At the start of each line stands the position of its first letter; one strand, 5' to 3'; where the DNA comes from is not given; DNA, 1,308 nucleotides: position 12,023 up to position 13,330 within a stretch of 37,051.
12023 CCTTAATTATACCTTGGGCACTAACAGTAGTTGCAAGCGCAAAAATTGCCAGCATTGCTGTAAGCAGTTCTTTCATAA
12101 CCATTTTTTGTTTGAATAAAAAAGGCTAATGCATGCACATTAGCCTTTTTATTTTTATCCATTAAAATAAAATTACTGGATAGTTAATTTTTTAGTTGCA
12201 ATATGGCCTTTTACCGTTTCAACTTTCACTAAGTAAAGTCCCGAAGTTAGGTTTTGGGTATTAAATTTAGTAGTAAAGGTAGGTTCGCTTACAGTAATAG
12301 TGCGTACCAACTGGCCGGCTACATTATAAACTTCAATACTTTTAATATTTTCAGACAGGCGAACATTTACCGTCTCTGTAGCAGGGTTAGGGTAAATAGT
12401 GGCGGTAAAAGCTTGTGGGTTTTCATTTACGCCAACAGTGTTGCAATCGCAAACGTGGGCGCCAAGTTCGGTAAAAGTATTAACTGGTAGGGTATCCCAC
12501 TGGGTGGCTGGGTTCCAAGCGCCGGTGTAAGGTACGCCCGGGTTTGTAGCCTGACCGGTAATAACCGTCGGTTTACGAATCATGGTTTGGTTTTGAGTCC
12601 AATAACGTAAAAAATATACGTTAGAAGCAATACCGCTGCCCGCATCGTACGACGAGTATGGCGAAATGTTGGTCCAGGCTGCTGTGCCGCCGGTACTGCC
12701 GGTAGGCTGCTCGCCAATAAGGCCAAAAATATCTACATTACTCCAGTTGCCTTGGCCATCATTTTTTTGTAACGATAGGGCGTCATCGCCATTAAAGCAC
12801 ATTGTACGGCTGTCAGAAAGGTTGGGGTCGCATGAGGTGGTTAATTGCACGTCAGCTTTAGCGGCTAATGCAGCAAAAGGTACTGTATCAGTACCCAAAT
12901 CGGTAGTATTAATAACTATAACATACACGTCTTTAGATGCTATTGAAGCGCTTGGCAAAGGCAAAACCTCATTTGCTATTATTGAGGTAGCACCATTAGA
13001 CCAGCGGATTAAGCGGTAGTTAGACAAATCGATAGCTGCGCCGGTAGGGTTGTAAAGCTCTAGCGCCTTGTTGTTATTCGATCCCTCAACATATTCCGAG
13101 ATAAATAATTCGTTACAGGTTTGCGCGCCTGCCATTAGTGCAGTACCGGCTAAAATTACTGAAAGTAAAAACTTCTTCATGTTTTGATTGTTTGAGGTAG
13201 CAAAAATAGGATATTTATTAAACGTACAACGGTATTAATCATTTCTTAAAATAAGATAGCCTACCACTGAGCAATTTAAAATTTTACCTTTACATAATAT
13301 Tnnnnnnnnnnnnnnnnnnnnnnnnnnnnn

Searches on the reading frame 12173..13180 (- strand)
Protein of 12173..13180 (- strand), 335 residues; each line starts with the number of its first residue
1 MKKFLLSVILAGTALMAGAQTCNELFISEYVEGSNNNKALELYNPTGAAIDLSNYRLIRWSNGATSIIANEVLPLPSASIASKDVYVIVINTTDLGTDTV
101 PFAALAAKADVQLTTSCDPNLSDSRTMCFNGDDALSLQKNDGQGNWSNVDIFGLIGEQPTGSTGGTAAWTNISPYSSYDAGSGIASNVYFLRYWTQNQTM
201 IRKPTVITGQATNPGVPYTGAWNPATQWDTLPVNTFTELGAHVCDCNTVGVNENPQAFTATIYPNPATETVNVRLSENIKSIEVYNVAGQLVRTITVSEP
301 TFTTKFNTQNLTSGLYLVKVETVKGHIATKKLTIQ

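Call 6: search_protein_families(library=pfam, proteins=[window:12173-13180:-], max_evalue=0.01)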
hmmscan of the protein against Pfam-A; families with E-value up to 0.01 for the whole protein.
window:12173-13180:- (335 aa): 4 families
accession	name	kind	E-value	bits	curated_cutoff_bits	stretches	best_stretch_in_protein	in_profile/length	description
PF18962.6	Por_Secre_tail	-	1.8e-16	60.6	27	1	262-334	1-75/75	Secretion system C-terminal sorting domain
PF00932.25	LTD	-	1.7e-12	48.1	34.3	1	20-143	3-100/109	Lamin Tail Domain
PF13860.13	FlgD_ig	-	0.0048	17.3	27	0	268-324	9-77/79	FlgD Ig-like domain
PF13585.12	CHU_C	-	0.0087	16.6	27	0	275-330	25-80/86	CHU_C Type IX secretion signal domain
